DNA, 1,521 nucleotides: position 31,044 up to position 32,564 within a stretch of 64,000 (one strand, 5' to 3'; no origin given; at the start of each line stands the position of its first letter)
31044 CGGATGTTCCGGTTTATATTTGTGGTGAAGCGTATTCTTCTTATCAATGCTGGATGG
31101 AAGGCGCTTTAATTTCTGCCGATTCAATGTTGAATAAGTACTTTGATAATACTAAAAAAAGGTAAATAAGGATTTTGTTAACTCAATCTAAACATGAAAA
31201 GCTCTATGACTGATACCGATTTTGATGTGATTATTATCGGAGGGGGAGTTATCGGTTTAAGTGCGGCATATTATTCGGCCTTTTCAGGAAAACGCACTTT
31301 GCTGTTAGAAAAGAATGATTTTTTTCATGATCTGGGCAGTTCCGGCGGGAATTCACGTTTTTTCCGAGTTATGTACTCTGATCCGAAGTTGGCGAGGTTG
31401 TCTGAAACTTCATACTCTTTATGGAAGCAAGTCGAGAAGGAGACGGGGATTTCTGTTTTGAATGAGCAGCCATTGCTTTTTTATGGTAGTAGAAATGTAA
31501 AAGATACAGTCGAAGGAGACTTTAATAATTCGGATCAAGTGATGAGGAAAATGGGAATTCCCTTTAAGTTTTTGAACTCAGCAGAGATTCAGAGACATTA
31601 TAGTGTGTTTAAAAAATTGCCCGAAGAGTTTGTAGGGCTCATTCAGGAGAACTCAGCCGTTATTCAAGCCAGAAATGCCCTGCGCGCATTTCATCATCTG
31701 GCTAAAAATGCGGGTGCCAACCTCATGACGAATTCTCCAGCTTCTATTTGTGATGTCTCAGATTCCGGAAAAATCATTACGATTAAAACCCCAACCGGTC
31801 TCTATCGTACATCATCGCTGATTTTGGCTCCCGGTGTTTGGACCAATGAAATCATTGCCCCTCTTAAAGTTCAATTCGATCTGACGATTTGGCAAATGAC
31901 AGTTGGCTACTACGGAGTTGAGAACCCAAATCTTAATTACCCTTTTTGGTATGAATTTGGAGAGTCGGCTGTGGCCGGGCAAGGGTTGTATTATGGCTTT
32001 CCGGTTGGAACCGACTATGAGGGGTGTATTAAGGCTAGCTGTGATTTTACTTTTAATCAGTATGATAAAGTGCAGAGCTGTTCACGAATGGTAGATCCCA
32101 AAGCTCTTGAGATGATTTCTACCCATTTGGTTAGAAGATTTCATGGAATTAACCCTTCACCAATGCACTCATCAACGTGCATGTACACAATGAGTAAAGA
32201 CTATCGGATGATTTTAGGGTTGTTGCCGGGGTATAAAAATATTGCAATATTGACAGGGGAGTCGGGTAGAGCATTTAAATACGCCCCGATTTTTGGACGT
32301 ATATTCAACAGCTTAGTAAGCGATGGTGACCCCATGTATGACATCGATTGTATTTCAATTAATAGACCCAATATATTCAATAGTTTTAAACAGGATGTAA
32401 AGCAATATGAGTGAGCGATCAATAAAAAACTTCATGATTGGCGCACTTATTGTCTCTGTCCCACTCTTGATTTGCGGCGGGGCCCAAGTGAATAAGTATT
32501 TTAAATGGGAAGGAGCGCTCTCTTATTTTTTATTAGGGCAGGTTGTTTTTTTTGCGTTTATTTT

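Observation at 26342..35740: Carrier-protein-dependent tailoring module: ACP, GT2, DltA-like adenylase, amine oxidase, DAO-family oxidase, GT-C-like membrane protein, LpxL-like acyltransferase, Zn-ribbon methyltransferase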

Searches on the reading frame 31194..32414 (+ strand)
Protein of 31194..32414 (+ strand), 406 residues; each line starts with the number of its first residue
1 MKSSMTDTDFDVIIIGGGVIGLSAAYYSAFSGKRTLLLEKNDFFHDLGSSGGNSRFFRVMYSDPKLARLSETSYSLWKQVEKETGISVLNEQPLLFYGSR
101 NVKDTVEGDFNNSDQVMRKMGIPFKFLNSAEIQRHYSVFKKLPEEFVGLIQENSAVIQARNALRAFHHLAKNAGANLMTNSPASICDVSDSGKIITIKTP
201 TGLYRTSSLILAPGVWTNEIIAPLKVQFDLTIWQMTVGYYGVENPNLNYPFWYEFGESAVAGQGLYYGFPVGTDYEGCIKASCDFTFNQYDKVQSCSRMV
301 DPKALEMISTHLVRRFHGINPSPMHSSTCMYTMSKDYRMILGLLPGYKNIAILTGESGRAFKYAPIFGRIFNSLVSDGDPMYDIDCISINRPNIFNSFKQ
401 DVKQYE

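Call 4: search_protein_families(library=pfam, proteins=[window:31194-32414:+], max_evalue=0.01)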
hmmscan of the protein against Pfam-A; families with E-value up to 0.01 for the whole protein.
window:31194-32414:+ (406 aa): 10 families
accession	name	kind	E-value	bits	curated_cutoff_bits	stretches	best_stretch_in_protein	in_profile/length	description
PF01266.30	DAO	-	1.4e-38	133.8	27.9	1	11-371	1-350/353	FAD dependent oxidoreductase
PF12831.13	FAD_oxidored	-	1.4e-05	25.1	27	1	11-43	1-33/416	FAD dependent oxidoreductase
PF03486.20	HI0933_like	-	2e-05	24.6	50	1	10-42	1-33/244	HI0933-like protein Rossmann domain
PF00890.30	FAD_binding_2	-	7.2e-05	22.6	20.4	1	11-43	1-33/414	FAD binding domain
PF13450.12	NAD_binding_8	-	0.0002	22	21.9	1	14-42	1-29/68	NAD(P)-binding Rossmann-like domain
PF13738.12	Pyr_redox_3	-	0.00032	20.5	30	0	13-44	1-33/305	Pyridine nucleotide-disulphide oxidoreductase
PF01946.23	Thi4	-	0.00098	18.9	26.2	1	8-65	16-73/235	Thi4 family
PF01134.28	GIDA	-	0.0023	17.5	22.1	1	11-40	1-30/391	Glucose inhibited division protein A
PF07992.20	Pyr_redox_2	-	0.0075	16.2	26.1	0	11-42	2-175/291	Pyridine nucleotide-disulphide oxidoreductase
PF01494.25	FAD_binding_3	-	0.0093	15.7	22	0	10-51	2-43/349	FAD binding domain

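Call 7: search_protein_families(library=ncbifam, proteins=[window:31194-32414:+], max_evalue=0.01)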
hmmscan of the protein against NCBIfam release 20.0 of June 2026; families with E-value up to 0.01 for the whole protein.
window:31194-32414:+ (406 aa): 40 families (the best 25 are shown)
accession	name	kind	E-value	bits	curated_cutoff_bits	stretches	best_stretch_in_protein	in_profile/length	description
TIGR01377.1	soxA_mon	subfamily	2.4e-68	230.7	479.65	1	10-391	1-374/381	amino oxidase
NF008425.0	PRK11259.1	equivalog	2.2e-58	198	257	1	8-391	3-374/377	N-methyl-L-tryptophan oxidase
TIGR02352.1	thiamin_ThiO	equivalog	2e-12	46.9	250.8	1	12-226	1-218/351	glycine oxidase ThiO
TIGR01373.1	soxB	subfamily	4.9e-11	42.1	529.45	1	8-212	29-235/407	sarcosine oxidase subunit beta family protein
NF001933.0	PRK00711.1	subfamily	9.2e-11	41.4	383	1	61-228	103-268/429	D-amino acid dehydrogenase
NF033460.1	glycerol3P_ox_II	equivalog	6.4e-09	35.4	460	1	10-54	2-45/361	type 2 glycerol-3-phosphate oxidase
TIGR03364.1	HpnW_proposed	hypoth_equivalog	4.4e-08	32.6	285.1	1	11-214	2-194/365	TIGR03364 family FAD-dependent oxidoreductase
NF006130.0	PRK08274.1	equivalog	4.3e-07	29.1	369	1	7-69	3-64/467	FAD-dependent tricarballylate dehydrogenase TcuA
NF053556.1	prodigi_MAP_PigB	equivalog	1.6e-06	26.8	850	1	4-56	149-193/659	prodigiosin MAP biosynthesis oxidoreductase PigB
TIGR03143.1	AhpF_homolog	hypoth_equivalog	2.8e-06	26.2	687.65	1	10-43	5-38/555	putative alkyl hydroperoxide reductase F subunit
TIGR02032.1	GG-red-SF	subfamily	3.4e-06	26.9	158.8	1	10-46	1-37/297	geranylgeranyl reductase family protein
NF009477.0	PRK12843.1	equivalog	3.8e-06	25.6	758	1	5-43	12-50/578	FAD-dependent oxidoreductase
NF050086.1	pipecolate_AmaA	exception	5.3e-06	25.3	600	1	6-53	22-67/425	L-pipecolate oxidase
NF008726.1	PRK11728.1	equivalog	7.4e-06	25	299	1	11-243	2-228/389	L-2-hydroxyglutarate oxidase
NF004789.0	PRK06134.1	subfamily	4.4e-05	22.2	747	1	3-44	6-47/581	FAD-dependent oxidoreductase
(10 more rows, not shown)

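Call 13: search_solved_structures(query=window:31194-32411:+, max_evalue=0.00001, show_alignments=2)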
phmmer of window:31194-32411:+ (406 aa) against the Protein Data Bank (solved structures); distinct sequences matched with E-value up to 0.00001: 23.
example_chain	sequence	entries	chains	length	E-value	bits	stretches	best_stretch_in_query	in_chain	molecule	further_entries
2oln_A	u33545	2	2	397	3.7e-52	180.7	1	9-387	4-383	nikD protein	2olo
2q6u_A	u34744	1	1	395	3.8e-52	180.6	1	9-387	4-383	NikD protein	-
3hzl_A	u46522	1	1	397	1.3e-51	178.8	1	9-387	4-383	NikD protein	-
9u3b_A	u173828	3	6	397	2.4e-44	155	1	8-399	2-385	Monomeric sarcosine oxidase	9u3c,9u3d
1el5_A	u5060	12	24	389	2.4e-44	154.9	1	8-399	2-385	SARCOSINE OXIDASE | SARCOSINE OXIDE | Monomeric sarcosine oxidase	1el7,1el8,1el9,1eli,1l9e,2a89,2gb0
3m12_A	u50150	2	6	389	2.8e-44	154.7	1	8-399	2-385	Monomeric Sarcosine Oxidase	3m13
3m0o_A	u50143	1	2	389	3e-44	154.6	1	8-399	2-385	Monomeric sarcosine oxidase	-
1l9c_A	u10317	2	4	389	3.6e-44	154.3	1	8-399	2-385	Monomeric Sarcosine Oxidase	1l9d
3bhf_A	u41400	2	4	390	4.8e-44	153.9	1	7-399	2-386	Monomeric sarcosine oxidase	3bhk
1zov_A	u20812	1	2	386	3.8e-43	151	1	8-393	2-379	Monomeric sarcosine oxidase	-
9u3e_A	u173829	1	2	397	4.2e-43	150.9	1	8-399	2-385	Monomeric sarcosine oxidase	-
9u3f_A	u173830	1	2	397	5.7e-43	150.4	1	8-399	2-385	Monomeric sarcosine oxidase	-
7exs_A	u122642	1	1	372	3.2e-28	101.8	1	12-390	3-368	Sarcosine oxidase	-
2uzz_A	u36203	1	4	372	1.5e-27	99.6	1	10-386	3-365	N-METHYL-L-TRYPTOPHAN OXIDASE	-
1y56_B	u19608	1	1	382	6.8e-13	51.4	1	10-276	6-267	sarcosine oxidase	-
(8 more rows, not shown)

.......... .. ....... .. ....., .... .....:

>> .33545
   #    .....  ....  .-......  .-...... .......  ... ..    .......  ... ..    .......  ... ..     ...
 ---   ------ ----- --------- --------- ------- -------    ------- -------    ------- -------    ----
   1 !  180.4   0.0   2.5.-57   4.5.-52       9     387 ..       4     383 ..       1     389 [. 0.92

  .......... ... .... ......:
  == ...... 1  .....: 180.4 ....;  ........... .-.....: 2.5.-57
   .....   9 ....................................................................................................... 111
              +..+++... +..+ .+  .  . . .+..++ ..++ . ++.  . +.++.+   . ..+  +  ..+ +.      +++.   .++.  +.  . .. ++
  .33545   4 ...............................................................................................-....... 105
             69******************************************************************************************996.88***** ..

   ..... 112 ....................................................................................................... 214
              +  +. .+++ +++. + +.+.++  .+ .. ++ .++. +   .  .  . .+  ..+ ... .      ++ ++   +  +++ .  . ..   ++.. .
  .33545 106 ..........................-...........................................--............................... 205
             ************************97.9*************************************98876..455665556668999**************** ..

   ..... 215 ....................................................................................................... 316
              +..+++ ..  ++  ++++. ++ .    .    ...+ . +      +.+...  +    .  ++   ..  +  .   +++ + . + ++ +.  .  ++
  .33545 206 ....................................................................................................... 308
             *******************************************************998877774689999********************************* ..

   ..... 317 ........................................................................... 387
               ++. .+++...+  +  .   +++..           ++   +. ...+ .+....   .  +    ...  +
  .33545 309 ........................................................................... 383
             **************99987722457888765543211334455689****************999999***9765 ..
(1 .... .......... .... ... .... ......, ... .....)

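Call 71: search_solved_structures(query=window:31194-32411:+, max_evalue=1e-25, show_alignments=5)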
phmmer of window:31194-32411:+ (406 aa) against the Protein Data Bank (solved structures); distinct sequences matched with E-value up to 1e-25: 14.
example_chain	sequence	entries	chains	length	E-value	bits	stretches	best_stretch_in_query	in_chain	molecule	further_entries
2oln_A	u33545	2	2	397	3.7e-52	180.7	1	9-387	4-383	nikD protein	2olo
2q6u_A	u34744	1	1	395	3.8e-52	180.6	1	9-387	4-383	NikD protein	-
3hzl_A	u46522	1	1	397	1.3e-51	178.8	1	9-387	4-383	NikD protein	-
9u3b_A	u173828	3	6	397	2.4e-44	155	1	8-399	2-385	Monomeric sarcosine oxidase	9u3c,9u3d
1el5_A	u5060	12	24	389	2.4e-44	154.9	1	8-399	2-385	SARCOSINE OXIDASE | SARCOSINE OXIDE | Monomeric sarcosine oxidase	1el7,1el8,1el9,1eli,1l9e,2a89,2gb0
3m12_A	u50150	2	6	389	2.8e-44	154.7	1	8-399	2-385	Monomeric Sarcosine Oxidase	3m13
3m0o_A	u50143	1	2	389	3e-44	154.6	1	8-399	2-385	Monomeric sarcosine oxidase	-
1l9c_A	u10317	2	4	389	3.6e-44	154.3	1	8-399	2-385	Monomeric Sarcosine Oxidase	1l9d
3bhf_A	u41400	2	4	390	4.8e-44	153.9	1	7-399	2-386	Monomeric sarcosine oxidase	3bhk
1zov_A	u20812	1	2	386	3.8e-43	151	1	8-393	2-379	Monomeric sarcosine oxidase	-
9u3e_A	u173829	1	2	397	4.2e-43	150.9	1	8-399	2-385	Monomeric sarcosine oxidase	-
9u3f_A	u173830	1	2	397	5.7e-43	150.4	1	8-399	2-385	Monomeric sarcosine oxidase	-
7exs_A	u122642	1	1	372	3.2e-28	101.8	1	12-390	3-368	Sarcosine oxidase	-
2uzz_A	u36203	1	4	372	1.5e-27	99.6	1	10-386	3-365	N-METHYL-L-TRYPTOPHAN OXIDASE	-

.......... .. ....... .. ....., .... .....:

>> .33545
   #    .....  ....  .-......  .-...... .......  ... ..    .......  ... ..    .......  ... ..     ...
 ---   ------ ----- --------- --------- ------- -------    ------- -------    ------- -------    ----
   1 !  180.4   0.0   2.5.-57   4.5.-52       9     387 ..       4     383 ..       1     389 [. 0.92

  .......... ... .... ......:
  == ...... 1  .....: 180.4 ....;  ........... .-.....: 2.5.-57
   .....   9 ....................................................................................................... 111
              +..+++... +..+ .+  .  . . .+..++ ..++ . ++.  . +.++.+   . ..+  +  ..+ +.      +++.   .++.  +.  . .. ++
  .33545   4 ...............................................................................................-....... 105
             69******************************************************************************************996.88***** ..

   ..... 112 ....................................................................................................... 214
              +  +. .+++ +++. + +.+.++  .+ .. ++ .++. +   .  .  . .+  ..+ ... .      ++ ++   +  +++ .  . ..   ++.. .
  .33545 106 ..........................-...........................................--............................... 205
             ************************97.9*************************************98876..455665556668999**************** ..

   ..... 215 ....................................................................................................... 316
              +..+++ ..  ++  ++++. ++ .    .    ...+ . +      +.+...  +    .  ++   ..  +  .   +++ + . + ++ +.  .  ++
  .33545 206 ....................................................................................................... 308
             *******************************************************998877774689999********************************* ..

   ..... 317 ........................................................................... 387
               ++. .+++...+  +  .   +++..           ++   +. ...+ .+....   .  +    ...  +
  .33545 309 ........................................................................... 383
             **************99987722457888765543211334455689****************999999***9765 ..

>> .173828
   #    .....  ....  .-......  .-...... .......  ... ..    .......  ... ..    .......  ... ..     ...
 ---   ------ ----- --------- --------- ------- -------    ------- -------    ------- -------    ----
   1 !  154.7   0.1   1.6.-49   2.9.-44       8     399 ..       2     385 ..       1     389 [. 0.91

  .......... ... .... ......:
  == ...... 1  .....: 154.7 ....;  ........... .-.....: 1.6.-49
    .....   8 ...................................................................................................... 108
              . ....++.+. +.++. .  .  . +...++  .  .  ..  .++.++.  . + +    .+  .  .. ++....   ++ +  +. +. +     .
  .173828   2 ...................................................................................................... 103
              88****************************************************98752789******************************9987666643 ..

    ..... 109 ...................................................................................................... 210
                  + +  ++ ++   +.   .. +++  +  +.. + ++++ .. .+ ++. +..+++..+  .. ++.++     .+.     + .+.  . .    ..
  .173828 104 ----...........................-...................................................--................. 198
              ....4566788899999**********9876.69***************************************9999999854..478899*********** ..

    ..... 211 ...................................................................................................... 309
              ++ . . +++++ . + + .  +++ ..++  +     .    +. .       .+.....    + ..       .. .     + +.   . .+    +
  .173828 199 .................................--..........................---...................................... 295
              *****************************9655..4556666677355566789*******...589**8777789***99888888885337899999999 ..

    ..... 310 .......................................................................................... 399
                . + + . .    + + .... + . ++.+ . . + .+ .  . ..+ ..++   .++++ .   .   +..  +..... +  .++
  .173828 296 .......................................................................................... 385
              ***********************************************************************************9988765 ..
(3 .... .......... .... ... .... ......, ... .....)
